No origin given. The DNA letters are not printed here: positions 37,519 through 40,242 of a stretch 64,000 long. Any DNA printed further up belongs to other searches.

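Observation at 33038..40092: Candidate novel cassette: AlbA_2/Schlafen-like protein, TM protein, Hanks kinase-TPR, ClpC/ClpA-like unfoldase, in a defence-island-like context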

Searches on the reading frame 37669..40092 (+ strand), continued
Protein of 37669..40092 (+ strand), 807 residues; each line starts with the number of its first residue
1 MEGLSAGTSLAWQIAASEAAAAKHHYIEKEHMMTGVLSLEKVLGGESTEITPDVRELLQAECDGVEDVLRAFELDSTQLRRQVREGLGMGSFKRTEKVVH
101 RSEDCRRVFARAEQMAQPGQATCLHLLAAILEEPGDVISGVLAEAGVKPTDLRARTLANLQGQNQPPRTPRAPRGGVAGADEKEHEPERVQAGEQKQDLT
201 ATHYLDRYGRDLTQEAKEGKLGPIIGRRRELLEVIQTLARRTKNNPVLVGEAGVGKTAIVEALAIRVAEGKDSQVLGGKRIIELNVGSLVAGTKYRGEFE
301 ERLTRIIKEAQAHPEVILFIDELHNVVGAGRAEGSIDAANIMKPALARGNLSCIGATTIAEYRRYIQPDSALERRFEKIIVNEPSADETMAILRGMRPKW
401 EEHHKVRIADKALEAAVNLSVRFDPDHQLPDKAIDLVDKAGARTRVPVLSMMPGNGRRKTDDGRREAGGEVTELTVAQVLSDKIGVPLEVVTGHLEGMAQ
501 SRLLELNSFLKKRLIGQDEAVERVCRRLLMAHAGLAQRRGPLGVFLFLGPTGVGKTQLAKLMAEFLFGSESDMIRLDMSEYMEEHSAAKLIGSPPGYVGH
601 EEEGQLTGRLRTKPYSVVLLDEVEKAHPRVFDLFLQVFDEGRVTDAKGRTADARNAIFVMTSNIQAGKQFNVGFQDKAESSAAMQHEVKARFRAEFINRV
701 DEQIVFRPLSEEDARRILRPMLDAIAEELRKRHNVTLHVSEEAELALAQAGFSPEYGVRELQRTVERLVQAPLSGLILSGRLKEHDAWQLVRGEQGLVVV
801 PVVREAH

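Call 55: find_encoding_contigs(protein=P0096, flank=7000, max_places=1)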
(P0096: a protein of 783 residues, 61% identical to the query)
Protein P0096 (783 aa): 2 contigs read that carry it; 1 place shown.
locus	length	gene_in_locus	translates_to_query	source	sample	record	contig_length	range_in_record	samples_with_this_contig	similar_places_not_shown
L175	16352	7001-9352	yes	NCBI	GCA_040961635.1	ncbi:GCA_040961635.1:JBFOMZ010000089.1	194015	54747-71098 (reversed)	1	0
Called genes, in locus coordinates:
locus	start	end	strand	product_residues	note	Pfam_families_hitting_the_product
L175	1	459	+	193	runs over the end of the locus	PF02525:Flavodoxin_2, PF03358:FMN_red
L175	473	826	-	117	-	PF18480:DUF5615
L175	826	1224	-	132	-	PF04255:DUF433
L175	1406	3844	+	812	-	PF00069:Pkinase, PF07714:PK_Tyr_Ser-Thr, PF00515:TPR_1, PF13424:TPR_12, PF00515:TPR_1, PF00515:TPR_1, PF00515:TPR_1, PF13424:TPR_12, +33 more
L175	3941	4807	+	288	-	PF18928:DUF5677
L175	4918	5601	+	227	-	-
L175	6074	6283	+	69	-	-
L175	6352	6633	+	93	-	PF05015:HigB-like_toxin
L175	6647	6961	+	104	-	PF01381:HTH_3, PF12844:HTH_19 (weak)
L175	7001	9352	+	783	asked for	PF13191:AAA_16 (weak), PF00004:AAA, PF17871:AAA_lid_9, PF00158:Sigma54_activat (weak), PF00004:AAA (weak), PF07724:AAA_2, PF07728:AAA_5, PF10431:ClpB_D2-small, +5 more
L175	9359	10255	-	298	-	PF03279:Lip_A_acyltrans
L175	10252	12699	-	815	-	PF20437:LonC_helical, PF13654:AAA_32, PF20436:LonB_AAA-LID, PF05362:Lon_C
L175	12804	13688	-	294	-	PF02899:Phage_int_SAM_1, PF13495:Phage_int_SAM_4 (weak), PF00589:Phage_integrase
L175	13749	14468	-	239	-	PF05175:MTS, PF10294:Methyltransf_16 (weak), PF13847:Methyltransf_31 (weak), PF13649:Methyltransf_25 (weak), PF01170:UPF0020 (weak)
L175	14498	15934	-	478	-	PF00072:Response_reg, PF01590:GAF, PF13185:GAF_2, PF13492:GAF_3 (weak), PF13487:HD_5, PF01966:HD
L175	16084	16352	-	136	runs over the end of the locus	PF02823:ATP-synt_DE_N, PF00401:ATP-synt_DE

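Call 78: find_related_loci(query=window:37669-40092:+, collection=viral_contigs, flank=6000)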
Query window:37669-40092:+ (807 aa) in viral_contigs; peptide patterns used: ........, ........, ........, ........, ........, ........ (x = any residue, [..] = any of these).
15 stretches matched a pattern; 7 encode a relative of the query (tblastn E <= 1e-3); 7 distinct loci.
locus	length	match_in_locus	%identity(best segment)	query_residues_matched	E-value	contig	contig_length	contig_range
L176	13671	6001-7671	40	205-782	9e-129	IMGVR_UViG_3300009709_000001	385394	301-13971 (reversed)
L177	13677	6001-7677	33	204-790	3e-99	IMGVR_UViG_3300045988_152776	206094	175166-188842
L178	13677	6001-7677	33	204-790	2e-99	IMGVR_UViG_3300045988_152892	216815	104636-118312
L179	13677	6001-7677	33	204-790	3e-99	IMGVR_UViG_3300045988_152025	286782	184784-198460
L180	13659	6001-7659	29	207-790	3e-88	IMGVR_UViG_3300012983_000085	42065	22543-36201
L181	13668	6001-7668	29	205-790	2e-88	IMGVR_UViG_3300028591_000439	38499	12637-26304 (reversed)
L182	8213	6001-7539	30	188-733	1e-75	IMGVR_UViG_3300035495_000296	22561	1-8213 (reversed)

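Call 79: search_dna_similar(query=window:37669-40092:+, collection=plasmids, mode=protein, max_rows=10)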
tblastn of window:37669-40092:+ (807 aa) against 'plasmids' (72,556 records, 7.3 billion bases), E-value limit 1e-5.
Records with a match: 2473; places in all: 2658; records where one place covers at least 80% of the query: 1393.
Best place of each record, by identity: <60% 2473.
By first word of the organism name: Klebsiella 1113; Enterococcus 189; Ralstonia 130; Escherichia 116; Enterobacter 86; Listeria 83; Rhizobium 63; Lactiplantibacillus 50; Acinetobacter 48; Lactococcus 31; and 147 more.
By predicted mobility (MOB-suite, as given by PLSDB): conjugative 1124; non-mobilizable 901; mobilizable 448.
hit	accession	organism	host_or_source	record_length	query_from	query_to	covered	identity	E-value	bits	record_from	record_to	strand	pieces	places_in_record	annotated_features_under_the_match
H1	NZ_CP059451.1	Azospirillum brasilense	Prokaryotes,soil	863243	85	801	86%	46.7%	4e-78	555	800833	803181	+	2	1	clpB: ATP-dependent chaperone ClpB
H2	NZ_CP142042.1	Pseudomonas veronii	cell culture,ground water from aniline ...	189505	57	780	87%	45.9%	1e-83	579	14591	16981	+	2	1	clpB: ATP-dependent chaperone ClpB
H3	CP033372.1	Limosilactobacillus fermentum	Cow,cell culture,Fresh milk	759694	23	796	96%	41.3%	4e-170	552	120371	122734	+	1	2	ATP-dependent Clp protease ATP-binding subunit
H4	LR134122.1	Klebsiella aerogenes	not available: to be reported later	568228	57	800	90%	43.7%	3e-81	568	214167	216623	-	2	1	clpB: chaperone protein ClpB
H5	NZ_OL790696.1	Escherichia coli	-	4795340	57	782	88%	44.8%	9e-82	567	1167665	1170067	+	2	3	none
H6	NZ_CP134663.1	Escherichia coli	Larus michahellis,bacteria,cloaca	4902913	57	782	88%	44.8%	9e-82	567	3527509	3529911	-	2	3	none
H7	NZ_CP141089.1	Escherichia coli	Homo sapiens,Infected Human Urine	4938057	57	782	88%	44.8%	9e-82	567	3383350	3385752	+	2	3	none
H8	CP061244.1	Escherichia coli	Homo sapiens,cell culture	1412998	57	782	88%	44.8%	9e-82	567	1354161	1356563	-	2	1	clpB: ATP-dependent chaperone ClpB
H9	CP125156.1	Klebsiella pneumoniae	-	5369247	57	800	90%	43.5%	2e-80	560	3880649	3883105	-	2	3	clpB: ATP-dependent chaperone ClpB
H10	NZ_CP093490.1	Klebsiella pneumoniae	Homo sapiens,Isolated from blood of a ...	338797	57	800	90%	43.5%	2e-80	560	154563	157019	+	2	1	clpB: ATP-dependent chaperone ClpB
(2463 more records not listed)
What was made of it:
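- No orthologue was found on viral contigs (best 40%) or plasmids (best 47%) (calls 78, 79).
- Tried and rejected: Viral contigs and plasmids carry no orthologue (calls 78, 79).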

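Call 80: predict_structure(alignment_id=A3)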
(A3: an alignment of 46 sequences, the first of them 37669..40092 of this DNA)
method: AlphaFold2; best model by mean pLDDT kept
length: 807 residues; sequences in the alignment: 46
mean_pLDDT: 78.0   pTM: 0.41
mean pLDDT of the five models: 78.0, 75.5, 74.0, 73.6, 63.3
residues with pLDDT >= 90: 132; 70-90: 508; 50-70: 89; < 50: 78
segments of 3 or more residues with pLDDT < 50: 165-200, 446-467, 497-501, 535-537, 669-675, 805-807
pLDDT, mean of each block of 10 residues (from residue 1): 80 91 91 93 65 81 91 90 90 80 90 82 93 93 92 90 47 33 29 30 78 85 70 84 80 82 87 83 82 70 87 88 79 73 82 88 85 84 79 81 83 84 65 85 59 36 48 82 65 53 73 86 80 56 88 89 82 86 78 61 77 84 87 84 77 86 67 49 78 85 86 87 89 89 89 85 90 88 87 86 63
secondary structure, 60 per line:
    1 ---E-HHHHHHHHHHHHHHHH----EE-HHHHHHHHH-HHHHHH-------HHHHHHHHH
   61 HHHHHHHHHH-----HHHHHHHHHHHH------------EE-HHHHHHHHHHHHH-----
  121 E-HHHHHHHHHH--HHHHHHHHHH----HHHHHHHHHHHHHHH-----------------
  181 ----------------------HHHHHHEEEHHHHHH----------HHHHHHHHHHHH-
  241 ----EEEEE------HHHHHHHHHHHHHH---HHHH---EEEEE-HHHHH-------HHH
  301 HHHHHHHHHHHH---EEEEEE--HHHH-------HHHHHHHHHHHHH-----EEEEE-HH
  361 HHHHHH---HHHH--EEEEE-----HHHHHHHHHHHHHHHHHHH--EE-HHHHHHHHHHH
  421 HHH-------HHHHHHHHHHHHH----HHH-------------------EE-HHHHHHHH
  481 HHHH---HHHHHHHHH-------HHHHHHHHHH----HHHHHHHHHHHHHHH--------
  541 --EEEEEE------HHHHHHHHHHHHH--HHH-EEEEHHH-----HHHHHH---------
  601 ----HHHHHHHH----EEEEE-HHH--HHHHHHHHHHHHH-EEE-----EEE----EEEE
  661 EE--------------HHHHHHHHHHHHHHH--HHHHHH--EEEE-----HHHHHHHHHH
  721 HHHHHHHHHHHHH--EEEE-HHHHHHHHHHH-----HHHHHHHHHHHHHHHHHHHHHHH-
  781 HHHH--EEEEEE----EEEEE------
elements in order (helices of 4 or more, strands of 3 or more residues): H6-21 H29-37 H39-44 H52-70 H76-87 H103-115 H123-132 H135-144 H149-163 H203-208 E209-211 H212-217 H228-239 E245-249 H256-269 H273-276 E280-284 H286-290 H298-312 E316-321 H324-327 H335-347 E353-357 H359-366 H370-373 E376-380 H386-404 H410-423 H431-443 H473-484 H488-496 H504-513 H518-532 E543-548 H555-567 E574-577 H586-591 H605-612 E617-621 H628-640 E642-644 E650-652 E657-662 H677-691 H694-699 E702-705 H711-733 E736-739 H741-751 H757-779 H781-784 E787-792 E797-801
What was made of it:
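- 37669..40092 (+): ClpC-like double-AAA+ unfoldase of 807 aa, the second gene of the pair. N-domain: aa 1-164 (37669-38160). D1: Walker A 38416-38439 and Walker B 38620-38640. There is no M-domain. D2: Walker A 39313-39336 and Walker B 39520-39546. ClpP-docking loop NVGF at 39679-39690. AF2 model, call 80.
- On ClpC (canonical): The AF2 linker at 446-467 is short and disordered, with no coiled coil (call 80).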

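Call 83: fold_search(model_id=the predicted structure, library=pdb)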
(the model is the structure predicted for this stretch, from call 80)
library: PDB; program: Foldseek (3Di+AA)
matches with E <= 10: 1858; with E <= 0.001: 1517
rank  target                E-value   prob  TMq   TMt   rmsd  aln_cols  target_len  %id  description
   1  9a66_A                1.1e-64  1.00  0.41  0.41  21.1       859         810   39  Integrative model of CLPC-CLPP by crosslinking MS and deep learning (released 2024-09-18)
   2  9rai_c                8.8e-61  1.00  0.37  0.39  21.0       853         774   37  Structure of the S.aureus MecA/ClpC/ClpP degradation system (released 2025-09-10)
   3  9rai_b                2.6e-60  1.00  0.37  0.39  20.8       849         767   36  Structure of the S.aureus MecA/ClpC/ClpP degradation system (released 2025-09-10)
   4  9rai_d                5.0e-60  1.00  0.37  0.39  20.6       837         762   37  Structure of the S.aureus MecA/ClpC/ClpP degradation system (released 2025-09-10)
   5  9rai_e                5.5e-60  1.00  0.38  0.40  19.6       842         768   37  Structure of the S.aureus MecA/ClpC/ClpP degradation system (released 2025-09-10)
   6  9gi1_c                6.7e-55  1.00  0.37  0.50  13.5       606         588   47  Structure of the S.aureus MecA/ClpC/ClpP degradation system (released 2025-08-20)
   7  9gi1_b                1.6e-54  1.00  0.37  0.49  13.1       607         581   46  Structure of the S.aureus MecA/ClpC/ClpP degradation system (released 2025-08-20)
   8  9gi1_e                1.9e-54  1.00  0.37  0.50  13.2       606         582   47  Structure of the S.aureus MecA/ClpC/ClpP degradation system (released 2025-08-20)
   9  9if4_D                4.4e-54  1.00  0.38  0.51  13.2       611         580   43  Structure of the Mycobacterium Tuberculosis ClpC1P1P2 complex bound to the activator Bz-Leu-Leu (released 2025-08-27)
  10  9rai_f                1.5e-53  1.00  0.39  0.42  19.9       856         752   35  Structure of the S.aureus MecA/ClpC/ClpP degradation system (released 2025-09-10)
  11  4d2q_A                3.6e-53  1.00  0.40  0.41  15.6       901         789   33  Negative-stain electron microscopy of E. coli ClpB mutant E432A (BAP form bound to ClpP) (released 2014-06-04)
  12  9if4_C                5.0e-53  1.00  0.37  0.49  13.1       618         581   43  Structure of the Mycobacterium Tuberculosis ClpC1P1P2 complex bound to the activator Bz-Leu-Leu (released 2025-08-27)
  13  9gi1_d                5.0e-53  1.00  0.36  0.50  13.3       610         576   45  Structure of the S.aureus MecA/ClpC/ClpP degradation system (released 2025-08-20)
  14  8xon_P                5.5e-53  1.00  0.37  0.48  13.3       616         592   44  Cryo-EM structure of the ClpC1:ClpP1P2 degradation complex in Streptomyces hawaiiensis (released 2024-03-27)
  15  8a8u_D                8.7e-53  1.00  0.37  0.50  13.2       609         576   43  Mycobacterium tuberculosis ClpC1 hexamer structure (released 2022-10-26)
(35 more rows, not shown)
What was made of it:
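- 37669..40092 (+): Foldseek top hits are ClpC-ClpP complexes, call 83.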
